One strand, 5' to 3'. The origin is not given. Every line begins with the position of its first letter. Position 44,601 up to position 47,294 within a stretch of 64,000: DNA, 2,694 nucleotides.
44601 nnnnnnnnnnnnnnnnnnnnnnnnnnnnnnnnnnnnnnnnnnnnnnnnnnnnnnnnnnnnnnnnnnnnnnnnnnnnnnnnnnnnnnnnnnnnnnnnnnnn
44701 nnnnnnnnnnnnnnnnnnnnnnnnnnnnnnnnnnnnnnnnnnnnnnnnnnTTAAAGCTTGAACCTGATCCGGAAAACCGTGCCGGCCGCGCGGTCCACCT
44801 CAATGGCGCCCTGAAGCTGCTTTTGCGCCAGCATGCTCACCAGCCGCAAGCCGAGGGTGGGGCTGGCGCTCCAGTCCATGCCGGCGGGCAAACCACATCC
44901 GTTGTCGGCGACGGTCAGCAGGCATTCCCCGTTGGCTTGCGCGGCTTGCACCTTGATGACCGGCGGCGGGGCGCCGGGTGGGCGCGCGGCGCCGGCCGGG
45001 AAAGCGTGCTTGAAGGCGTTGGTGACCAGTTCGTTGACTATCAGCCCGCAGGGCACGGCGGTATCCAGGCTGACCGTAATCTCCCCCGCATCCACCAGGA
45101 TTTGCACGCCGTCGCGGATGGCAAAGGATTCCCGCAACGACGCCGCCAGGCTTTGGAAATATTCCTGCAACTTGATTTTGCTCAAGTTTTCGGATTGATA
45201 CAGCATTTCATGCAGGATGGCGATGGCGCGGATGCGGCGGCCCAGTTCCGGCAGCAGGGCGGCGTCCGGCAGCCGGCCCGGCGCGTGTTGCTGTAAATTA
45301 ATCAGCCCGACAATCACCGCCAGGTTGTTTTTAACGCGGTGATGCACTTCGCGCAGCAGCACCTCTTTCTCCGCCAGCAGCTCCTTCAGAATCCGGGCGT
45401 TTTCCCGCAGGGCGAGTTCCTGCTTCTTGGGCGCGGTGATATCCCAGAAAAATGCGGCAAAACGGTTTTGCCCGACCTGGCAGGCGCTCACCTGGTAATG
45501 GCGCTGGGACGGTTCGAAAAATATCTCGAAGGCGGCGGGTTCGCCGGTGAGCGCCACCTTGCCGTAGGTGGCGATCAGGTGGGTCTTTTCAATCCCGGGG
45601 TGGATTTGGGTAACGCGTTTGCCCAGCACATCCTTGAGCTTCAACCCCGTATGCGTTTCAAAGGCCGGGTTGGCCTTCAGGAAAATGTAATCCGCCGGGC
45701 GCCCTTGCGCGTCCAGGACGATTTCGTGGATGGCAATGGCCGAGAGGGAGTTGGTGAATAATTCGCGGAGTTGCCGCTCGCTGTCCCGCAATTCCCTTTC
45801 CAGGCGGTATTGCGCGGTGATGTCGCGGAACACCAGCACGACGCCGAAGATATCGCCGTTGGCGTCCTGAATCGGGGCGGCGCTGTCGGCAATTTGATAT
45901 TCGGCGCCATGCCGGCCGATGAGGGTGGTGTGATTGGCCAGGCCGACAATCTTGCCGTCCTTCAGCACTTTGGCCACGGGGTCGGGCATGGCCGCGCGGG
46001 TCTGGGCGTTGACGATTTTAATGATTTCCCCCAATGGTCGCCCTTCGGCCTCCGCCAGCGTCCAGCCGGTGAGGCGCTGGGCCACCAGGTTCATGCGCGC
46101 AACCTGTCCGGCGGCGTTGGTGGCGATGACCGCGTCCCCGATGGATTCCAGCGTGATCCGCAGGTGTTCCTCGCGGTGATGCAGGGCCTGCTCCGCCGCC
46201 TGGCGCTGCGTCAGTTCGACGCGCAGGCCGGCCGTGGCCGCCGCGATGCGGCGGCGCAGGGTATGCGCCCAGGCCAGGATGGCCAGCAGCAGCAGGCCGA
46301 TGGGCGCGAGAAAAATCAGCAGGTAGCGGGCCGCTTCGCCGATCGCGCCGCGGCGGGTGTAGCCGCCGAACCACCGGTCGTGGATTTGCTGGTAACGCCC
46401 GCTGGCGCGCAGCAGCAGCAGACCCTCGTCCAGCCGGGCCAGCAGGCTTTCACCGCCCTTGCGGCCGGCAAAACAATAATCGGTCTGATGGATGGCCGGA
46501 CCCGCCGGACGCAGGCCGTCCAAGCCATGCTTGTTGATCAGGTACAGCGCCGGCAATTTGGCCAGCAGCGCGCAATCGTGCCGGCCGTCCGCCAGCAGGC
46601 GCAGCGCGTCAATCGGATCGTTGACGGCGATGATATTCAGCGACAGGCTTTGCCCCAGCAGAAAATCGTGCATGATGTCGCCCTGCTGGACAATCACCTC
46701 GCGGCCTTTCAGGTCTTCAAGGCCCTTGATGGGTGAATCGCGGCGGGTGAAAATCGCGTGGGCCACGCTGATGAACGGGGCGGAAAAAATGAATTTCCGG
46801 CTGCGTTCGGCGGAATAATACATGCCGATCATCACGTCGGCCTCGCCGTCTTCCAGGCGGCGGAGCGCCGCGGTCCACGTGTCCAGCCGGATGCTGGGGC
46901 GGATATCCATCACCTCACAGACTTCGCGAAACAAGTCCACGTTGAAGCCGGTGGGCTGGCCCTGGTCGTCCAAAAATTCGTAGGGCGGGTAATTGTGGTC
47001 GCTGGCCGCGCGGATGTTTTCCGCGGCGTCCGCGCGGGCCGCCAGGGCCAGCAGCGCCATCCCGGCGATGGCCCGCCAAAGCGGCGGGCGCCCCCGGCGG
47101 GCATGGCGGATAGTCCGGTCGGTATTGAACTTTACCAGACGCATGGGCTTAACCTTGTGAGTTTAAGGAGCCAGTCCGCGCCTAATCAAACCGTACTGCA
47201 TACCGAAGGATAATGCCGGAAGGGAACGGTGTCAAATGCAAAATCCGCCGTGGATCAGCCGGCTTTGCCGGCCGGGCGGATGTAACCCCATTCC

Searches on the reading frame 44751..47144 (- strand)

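Call 8: search_protein_families(library=pfam, max_evalue=0.001, proteins=[window:44751-47144:-])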
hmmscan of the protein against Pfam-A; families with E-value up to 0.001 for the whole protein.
window:44751-47144:- (797 aa): 9 families
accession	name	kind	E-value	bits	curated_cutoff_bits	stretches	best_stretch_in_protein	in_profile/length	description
PF00497.25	SBP_bac_3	-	7.8e-30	103.8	26.4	1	44-260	1-131/132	Bacterial extracellular solute-binding proteins, family 3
PF07568.18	HisKA_2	-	8e-22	77.6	22.3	1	599-673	1-75/76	Histidine kinase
PF08448.16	PAS_4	-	1.8e-19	70.4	23.1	2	332-447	1-110/110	PAS fold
PF00989.32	PAS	-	2.5e-14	53.7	22.6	1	327-442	2-113/113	PAS fold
PF13426.13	PAS_9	-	1.4e-11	45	27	1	337-444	2-103/103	PAS domain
PF02518.31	HATPase_c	-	4.1e-09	37.3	26.4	1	701-797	8-109/111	Histidine kinase-, DNA gyrase B-, and HSP90-like ATPase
PF13188.13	PAS_8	-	1.6e-08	34.6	21.8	0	458-519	2-55/65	PAS domain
PF07536.20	HWE_HK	-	2.3e-06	28.7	22.8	1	599-664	1-63/83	HWE histidine kinase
PF03466.25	LysR_substrate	-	0.0006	19.7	28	0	80-229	34-189/209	LysR substrate binding domain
